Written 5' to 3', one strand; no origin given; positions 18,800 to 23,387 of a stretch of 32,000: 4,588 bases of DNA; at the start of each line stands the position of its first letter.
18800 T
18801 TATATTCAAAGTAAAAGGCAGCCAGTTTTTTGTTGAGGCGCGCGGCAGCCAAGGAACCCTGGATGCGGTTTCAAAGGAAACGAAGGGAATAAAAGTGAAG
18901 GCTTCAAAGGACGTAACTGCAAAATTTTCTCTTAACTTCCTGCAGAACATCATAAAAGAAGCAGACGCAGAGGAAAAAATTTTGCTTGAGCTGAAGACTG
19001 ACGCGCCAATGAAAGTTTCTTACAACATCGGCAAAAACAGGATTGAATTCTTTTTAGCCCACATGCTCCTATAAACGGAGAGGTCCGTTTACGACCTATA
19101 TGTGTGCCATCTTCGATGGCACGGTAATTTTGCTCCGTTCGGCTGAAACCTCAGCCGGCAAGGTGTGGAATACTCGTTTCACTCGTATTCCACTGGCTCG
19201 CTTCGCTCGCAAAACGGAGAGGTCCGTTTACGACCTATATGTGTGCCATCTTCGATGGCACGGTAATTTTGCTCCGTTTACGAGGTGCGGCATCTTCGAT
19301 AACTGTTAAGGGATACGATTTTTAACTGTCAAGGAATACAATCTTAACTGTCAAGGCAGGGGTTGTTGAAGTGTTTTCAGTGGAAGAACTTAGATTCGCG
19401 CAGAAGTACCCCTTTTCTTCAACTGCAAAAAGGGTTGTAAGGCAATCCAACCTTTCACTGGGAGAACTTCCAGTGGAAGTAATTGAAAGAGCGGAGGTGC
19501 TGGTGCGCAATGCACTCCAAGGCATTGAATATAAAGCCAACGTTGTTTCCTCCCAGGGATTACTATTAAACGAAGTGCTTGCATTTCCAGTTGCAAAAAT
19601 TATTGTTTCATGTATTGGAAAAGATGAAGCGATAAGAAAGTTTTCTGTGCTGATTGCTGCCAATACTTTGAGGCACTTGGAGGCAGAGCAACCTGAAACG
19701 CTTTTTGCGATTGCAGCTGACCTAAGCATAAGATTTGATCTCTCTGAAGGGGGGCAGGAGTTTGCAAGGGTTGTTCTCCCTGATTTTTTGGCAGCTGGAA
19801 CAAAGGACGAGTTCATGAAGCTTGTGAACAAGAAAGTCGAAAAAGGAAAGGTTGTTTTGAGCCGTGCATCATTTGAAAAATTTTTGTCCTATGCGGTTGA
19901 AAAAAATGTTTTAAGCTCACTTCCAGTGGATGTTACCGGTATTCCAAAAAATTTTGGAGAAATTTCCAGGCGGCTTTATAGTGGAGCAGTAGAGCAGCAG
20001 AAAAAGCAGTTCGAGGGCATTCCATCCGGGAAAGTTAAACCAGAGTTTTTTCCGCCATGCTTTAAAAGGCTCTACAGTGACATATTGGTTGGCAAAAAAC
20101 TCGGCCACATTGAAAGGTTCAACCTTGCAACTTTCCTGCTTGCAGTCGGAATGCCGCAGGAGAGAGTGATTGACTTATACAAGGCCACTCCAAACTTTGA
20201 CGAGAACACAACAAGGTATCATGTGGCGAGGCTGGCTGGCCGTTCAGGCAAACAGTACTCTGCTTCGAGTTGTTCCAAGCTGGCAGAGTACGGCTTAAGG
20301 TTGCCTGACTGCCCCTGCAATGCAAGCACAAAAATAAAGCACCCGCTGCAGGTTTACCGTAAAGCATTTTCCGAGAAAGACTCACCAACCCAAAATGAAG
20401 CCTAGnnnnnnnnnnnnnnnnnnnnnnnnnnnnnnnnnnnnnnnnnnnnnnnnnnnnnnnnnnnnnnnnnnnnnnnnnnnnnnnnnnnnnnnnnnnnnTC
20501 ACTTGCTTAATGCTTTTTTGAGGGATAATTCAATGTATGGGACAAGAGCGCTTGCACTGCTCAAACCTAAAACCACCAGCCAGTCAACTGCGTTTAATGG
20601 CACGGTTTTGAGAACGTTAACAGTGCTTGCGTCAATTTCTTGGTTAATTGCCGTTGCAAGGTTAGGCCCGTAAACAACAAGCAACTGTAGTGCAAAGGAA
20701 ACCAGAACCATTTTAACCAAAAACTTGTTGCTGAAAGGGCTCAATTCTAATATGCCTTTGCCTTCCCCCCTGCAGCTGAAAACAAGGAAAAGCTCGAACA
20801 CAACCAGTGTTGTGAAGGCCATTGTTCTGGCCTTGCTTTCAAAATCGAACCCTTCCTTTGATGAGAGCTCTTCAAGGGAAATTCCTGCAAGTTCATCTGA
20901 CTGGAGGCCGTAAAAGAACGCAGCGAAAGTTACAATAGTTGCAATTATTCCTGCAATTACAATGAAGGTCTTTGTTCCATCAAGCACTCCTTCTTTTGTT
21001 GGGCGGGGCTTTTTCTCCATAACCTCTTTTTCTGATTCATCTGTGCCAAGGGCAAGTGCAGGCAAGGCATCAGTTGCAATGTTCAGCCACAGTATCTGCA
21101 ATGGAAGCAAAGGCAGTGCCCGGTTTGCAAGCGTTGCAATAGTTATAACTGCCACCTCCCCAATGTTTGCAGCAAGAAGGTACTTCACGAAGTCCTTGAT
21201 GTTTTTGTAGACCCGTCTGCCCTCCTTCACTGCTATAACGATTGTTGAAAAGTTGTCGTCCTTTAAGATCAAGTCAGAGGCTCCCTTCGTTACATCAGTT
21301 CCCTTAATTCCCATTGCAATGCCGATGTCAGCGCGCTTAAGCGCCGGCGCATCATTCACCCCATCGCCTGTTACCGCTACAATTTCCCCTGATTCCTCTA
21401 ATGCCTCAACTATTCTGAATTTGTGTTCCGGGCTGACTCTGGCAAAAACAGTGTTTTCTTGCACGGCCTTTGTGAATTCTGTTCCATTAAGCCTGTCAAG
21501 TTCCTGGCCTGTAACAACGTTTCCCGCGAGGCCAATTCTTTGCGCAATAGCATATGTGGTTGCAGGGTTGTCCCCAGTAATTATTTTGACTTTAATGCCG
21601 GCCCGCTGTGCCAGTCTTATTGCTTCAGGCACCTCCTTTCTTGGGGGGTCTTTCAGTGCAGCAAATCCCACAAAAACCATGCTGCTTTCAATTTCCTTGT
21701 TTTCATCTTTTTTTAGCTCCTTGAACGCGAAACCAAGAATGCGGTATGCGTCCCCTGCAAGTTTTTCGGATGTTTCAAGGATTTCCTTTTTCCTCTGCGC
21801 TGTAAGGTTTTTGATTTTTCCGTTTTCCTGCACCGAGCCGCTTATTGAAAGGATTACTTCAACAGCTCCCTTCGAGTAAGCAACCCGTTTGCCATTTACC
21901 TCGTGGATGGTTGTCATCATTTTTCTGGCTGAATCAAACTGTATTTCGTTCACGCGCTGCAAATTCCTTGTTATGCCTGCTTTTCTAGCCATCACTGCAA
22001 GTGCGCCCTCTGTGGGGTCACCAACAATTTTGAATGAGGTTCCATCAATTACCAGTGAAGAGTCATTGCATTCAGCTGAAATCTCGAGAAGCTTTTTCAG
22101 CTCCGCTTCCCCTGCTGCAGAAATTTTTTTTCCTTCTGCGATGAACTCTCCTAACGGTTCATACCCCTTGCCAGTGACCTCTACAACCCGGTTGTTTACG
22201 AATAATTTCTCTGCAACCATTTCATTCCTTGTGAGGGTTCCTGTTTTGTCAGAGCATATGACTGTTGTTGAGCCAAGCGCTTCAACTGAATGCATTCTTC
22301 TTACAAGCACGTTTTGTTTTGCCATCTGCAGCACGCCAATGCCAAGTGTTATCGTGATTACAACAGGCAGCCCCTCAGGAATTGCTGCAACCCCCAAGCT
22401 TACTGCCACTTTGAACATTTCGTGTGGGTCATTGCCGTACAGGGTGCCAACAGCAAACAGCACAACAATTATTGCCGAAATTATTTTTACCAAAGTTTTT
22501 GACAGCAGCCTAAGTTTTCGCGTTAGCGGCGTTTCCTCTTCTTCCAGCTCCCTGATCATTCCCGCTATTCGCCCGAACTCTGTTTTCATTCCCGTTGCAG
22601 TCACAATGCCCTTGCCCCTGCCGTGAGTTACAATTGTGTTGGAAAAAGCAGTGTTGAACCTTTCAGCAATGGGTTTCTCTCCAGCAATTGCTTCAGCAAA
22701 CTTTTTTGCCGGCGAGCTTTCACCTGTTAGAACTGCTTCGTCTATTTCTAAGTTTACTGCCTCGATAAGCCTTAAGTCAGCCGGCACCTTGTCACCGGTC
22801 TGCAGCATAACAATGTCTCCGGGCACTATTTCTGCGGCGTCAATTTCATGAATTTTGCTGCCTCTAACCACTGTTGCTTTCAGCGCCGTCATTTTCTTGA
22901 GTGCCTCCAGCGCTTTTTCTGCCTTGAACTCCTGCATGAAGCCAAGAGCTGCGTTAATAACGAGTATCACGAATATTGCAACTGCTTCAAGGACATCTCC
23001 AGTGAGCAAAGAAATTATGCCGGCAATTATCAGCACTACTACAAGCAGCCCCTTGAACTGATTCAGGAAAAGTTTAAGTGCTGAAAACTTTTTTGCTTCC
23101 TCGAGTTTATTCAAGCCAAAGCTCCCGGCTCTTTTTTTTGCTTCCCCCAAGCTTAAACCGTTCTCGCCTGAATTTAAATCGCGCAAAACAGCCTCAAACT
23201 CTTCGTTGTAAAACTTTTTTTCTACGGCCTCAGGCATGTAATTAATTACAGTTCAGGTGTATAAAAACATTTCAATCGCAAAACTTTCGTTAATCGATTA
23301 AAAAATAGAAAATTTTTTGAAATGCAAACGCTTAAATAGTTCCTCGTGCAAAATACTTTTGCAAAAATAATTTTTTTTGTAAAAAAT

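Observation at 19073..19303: Perfect 67-bp direct repeat with nested palindromes, starting inside the pcna2 stop codon and leading into priL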

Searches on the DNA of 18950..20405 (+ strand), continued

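Call 104: search_with_rna_model(model_id=R2, sources=[L061, L062, L064], max_evalue=1)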
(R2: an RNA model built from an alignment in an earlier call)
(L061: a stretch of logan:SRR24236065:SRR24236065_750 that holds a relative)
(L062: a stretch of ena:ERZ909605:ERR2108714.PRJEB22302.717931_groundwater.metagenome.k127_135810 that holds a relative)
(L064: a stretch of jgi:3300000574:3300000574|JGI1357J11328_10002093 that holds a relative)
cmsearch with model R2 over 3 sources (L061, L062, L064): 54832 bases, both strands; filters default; matches with E-value up to 1: 1.
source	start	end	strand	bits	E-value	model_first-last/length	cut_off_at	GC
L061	10625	10658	+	32.3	1.1e-07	1-33/33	no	0.47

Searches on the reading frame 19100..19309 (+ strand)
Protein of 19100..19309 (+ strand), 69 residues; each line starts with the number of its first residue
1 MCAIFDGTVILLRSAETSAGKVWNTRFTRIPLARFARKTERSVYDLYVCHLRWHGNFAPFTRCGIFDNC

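Call 13: search_protein_families(library=pfam, proteins=[window:19100-19309:+], max_evalue=0.01)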
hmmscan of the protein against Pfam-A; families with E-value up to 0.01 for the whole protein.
window:19100-19309:+ (69 aa): 0 families

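Call 70: search_protein_representatives(protein=window:19100-19306:+)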
Query: 69 residues. Proteins with E-value up to 0.001 (for the whole library): 0; up to 1e-10: 0; up to 1e-30: 0. The best 0 are listed.

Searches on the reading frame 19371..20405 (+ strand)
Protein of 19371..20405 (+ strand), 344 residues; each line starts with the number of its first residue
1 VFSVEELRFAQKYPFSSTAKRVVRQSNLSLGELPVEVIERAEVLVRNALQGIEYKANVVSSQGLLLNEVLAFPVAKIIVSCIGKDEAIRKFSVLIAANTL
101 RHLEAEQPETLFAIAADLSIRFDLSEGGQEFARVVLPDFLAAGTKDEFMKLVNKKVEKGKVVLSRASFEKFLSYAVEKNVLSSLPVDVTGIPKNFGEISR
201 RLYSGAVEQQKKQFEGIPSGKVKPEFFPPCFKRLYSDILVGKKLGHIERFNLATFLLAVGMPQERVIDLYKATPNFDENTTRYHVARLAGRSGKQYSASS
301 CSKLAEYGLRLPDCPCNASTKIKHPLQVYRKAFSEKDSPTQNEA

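Call 13: search_protein_families(library=pfam, proteins=[window:19371-20405:+], max_evalue=0.01)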
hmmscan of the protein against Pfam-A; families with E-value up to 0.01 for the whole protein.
window:19371-20405:+ (344 aa): 1 family
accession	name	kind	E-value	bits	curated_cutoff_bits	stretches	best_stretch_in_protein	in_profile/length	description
PF04104.19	DNA_primase_lrg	-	7.3e-20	71.8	22.4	1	148-331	10-222/266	Eukaryotic and archaeal DNA primase, large subunit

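Call 23: find_homologous_proteins(query=window:19371-20405:+, max_evalue=1e-10)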
Query window:19371-20405:+ (344 aa): 48 proteins with E <= 1e-10 among 6194 candidates.
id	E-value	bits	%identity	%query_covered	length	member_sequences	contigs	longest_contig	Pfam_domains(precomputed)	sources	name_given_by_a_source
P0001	9.0e-221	749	100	100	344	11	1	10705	PF04104.20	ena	-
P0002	1.3e-106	374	51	96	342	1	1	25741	PF04104.20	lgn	-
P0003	2.3e-102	360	49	98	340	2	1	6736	PF04104.20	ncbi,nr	ncbi:MAG: hypothetical protein HYW50_04060 [Candidatus Diapherotrites archaeon]|nr:hypothetical prot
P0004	1.2e-101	358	52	96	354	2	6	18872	PF04104.20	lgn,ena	-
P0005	1.8e-99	351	50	99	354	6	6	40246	PF04104.20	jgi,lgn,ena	-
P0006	5.2e-99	349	48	99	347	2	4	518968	PF04104.20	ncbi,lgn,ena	-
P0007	8.8e-98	345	46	97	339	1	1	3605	PF04104.20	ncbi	-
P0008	1.2e-94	335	48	100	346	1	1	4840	PF04104.20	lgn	-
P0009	8.0e-94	332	48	97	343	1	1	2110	PF04104.20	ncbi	-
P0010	3.1e-93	330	47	96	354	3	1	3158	PF04104.20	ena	-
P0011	7.0e-93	329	49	98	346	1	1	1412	PF04104.20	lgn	-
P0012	1.3e-92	328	48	96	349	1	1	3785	PF04104.20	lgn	-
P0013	1.6e-91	325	48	96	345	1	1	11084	PF04104.20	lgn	-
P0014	4.7e-91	323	48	96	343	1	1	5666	PF26466.1,PF04104.20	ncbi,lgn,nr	ncbi:MAG: hypothetical protein HY392_02785 [Candidatus Diapherotrites archaeon]|nr:hypothetical prot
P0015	1.2e-82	296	47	90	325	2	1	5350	PF04104.20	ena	-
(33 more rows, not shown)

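Call 24: find_encoding_contigs(protein=P0006, flank=3000, max_places=2)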
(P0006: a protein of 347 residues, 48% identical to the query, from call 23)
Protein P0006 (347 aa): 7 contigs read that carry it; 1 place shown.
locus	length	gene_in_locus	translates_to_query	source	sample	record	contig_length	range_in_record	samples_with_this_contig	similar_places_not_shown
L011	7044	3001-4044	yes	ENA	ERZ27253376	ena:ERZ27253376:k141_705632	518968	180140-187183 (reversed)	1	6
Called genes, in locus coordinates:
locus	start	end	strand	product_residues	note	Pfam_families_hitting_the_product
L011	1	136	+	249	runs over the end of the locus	PF00705:PCNA_N, PF02747:PCNA_C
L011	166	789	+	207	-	-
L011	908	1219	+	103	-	PF03683:UPF0175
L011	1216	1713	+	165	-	PF11848:DUF3368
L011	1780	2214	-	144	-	PF02502:LacAB_rpiB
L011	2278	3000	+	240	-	PF00705:PCNA_N, PF02747:PCNA_C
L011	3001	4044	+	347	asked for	PF04104:DNA_primase_lrg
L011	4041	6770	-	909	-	PF00690:Cation_ATPase_N, PF00122:E1-E2_ATPase, PF00702:Hydrolase, PF13246:Cation_ATPase, PF08282:Hydrolase_3 (faint), PF00689:Cation_ATPase_C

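Call 25: find_encoding_contigs(protein=P0005, flank=3000, max_places=2)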
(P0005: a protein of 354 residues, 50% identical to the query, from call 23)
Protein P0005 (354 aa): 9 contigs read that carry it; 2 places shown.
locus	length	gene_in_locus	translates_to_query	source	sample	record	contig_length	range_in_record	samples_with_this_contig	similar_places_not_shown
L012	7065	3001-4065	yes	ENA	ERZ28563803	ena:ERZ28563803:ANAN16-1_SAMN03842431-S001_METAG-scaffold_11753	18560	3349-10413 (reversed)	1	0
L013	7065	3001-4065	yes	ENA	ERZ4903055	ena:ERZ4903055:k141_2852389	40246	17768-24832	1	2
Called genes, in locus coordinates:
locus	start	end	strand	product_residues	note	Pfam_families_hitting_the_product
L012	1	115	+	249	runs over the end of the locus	PF00705:PCNA_N, PF02747:PCNA_C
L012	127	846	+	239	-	PF00535:Glycos_transf_2 (faint), PF03452:Anp1 (faint)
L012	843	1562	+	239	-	-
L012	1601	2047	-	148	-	PF02502:LacAB_rpiB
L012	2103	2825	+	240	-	PF00705:PCNA_N, PF02747:PCNA_C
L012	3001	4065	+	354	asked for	PF04104:DNA_primase_lrg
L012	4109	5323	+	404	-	PF01896:DNA_primase_S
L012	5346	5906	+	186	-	PF22090:Gins51_C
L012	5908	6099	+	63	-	PF01667:Ribosomal_S27e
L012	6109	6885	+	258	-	PF00575:S1, PF07541:EIF_2_alpha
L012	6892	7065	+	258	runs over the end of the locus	PF09754:PAC2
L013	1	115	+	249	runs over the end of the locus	PF00705:PCNA_N, PF02747:PCNA_C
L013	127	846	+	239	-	PF00535:Glycos_transf_2 (weak), PF03452:Anp1 (faint)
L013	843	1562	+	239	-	-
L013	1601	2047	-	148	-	PF02502:LacAB_rpiB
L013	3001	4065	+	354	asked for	PF04104:DNA_primase_lrg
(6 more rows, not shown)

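Call 26: find_encoding_contigs(protein=P0002, flank=3000, max_places=2)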
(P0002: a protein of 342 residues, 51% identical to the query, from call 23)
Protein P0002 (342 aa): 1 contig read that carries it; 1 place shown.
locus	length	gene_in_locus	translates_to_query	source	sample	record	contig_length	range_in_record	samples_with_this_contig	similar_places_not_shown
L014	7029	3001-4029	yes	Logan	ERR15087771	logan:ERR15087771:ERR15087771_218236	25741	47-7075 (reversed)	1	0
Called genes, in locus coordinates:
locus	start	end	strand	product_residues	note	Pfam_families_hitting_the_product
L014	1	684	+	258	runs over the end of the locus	-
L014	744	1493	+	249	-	PF00705:PCNA_N, PF04139:Rad9 (weak), PF02747:PCNA_C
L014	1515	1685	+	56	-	PF03683:UPF0175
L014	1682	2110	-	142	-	PF02502:LacAB_rpiB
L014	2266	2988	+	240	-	PF00705:PCNA_N, PF02747:PCNA_C (weak)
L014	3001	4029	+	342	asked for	PF04104:DNA_primase_lrg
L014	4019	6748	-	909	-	PF00690:Cation_ATPase_N, PF00122:E1-E2_ATPase, PF00702:Hydrolase, PF08282:Hydrolase_3 (faint), PF13246:Cation_ATPase, PF00689:Cation_ATPase_C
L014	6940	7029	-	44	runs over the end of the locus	?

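Call 75: find_encoding_contigs(protein=P0004, flank=10000, max_places=6)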
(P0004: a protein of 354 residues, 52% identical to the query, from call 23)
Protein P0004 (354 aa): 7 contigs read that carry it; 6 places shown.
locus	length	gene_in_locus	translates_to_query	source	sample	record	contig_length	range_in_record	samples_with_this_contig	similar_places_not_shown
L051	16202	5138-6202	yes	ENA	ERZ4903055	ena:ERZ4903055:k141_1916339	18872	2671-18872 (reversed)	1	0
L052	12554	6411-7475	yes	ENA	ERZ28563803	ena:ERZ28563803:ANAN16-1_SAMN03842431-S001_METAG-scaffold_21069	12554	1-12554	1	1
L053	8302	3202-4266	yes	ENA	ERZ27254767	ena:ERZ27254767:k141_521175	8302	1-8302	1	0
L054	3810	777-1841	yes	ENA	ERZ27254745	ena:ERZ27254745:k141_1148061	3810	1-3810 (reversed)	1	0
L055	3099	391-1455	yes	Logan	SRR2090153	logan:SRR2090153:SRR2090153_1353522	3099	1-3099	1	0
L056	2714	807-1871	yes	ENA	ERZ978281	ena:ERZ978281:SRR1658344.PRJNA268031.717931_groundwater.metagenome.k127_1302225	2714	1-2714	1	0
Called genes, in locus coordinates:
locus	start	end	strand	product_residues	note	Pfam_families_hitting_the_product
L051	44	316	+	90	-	-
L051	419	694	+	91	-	PF13656:RNA_pol_L_2, PF01193:RNA_pol_L (weak)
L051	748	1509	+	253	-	-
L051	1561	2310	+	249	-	PF00705:PCNA_N, PF02747:PCNA_C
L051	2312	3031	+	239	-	PF03452:Anp1 (faint), PF00535:Glycos_transf_2 (faint)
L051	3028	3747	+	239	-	-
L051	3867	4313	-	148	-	PF02502:LacAB_rpiB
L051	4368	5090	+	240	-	PF00705:PCNA_N, PF02747:PCNA_C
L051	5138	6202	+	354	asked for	PF04104:DNA_primase_lrg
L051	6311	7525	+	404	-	PF01896:DNA_primase_S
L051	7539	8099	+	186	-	PF22090:Gins51_C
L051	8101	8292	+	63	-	PF01667:Ribosomal_S27e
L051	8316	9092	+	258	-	PF00575:S1, PF07541:EIF_2_alpha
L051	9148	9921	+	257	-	PF09754:PAC2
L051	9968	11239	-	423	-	PF27218:MJ0043_C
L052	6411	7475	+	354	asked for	PF04104:DNA_primase_lrg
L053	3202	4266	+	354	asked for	PF04104:DNA_primase_lrg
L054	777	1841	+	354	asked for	PF04104:DNA_primase_lrg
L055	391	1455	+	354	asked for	PF04104:DNA_primase_lrg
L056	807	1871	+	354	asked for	PF04104:DNA_primase_lrg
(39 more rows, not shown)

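Call 76: find_encoding_contigs(protein=P0013, flank=10000, max_places=4)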
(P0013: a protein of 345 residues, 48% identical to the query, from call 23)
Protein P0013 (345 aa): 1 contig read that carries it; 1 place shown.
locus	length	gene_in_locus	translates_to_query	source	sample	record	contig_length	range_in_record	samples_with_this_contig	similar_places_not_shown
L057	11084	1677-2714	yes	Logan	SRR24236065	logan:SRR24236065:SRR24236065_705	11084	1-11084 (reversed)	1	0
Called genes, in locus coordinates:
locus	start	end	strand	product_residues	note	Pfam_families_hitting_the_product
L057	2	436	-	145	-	?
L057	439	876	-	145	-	PF02502:LacAB_rpiB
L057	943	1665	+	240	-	PF00705:PCNA_N, PF02747:PCNA_C (weak)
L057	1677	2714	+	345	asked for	PF04104:DNA_primase_lrg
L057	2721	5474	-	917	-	PF00690:Cation_ATPase_N, PF00122:E1-E2_ATPase, PF00702:Hydrolase, PF13246:Cation_ATPase, PF00689:Cation_ATPase_C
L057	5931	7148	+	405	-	PF01896:DNA_primase_S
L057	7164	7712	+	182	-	PF22090:Gins51_C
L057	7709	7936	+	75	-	PF01667:Ribosomal_S27e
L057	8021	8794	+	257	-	PF00575:S1, PF07541:EIF_2_alpha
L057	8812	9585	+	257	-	PF09754:PAC2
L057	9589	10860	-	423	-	PF27218:MJ0043_C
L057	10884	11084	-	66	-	?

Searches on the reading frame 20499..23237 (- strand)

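Call 13: search_protein_families(library=pfam, proteins=[window:20499-23237:-], max_evalue=0.01)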
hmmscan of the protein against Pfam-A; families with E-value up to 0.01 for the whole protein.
window:20499-23237:- (912 aa): 7 families
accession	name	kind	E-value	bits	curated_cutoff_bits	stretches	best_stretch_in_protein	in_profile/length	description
PF00122.25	E1-E2_ATPase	-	5.7e-52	176.3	28.1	1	116-308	2-181/181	E1-E2 ATPase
PF00689.26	Cation_ATPase_C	-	5.9e-43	147.1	27.3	1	708-899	2-168/175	Cation transporting ATPase, C-terminus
PF00702.32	Hydrolase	-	8.4e-19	69.1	26.4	1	326-637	3-191/191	haloacid dehalogenase-like hydrolase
PF13246.12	Cation_ATPase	-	5.9e-17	61.9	21.7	1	390-465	3-87/91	Cation transport ATPase (P-type)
PF00690.31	Cation_ATPase_N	-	3.8e-16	58.9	20.4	1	10-76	2-69/69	Cation transporter/ATPase, N-terminus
PF08282.18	Hydrolase_3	-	0.00015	22.1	20.9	1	610-662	196-247/255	haloacid dehalogenase-like hydrolase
PF12710.13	HAD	-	0.00055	20.8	27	1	532-634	88-189/189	haloacid dehalogenase-like hydrolase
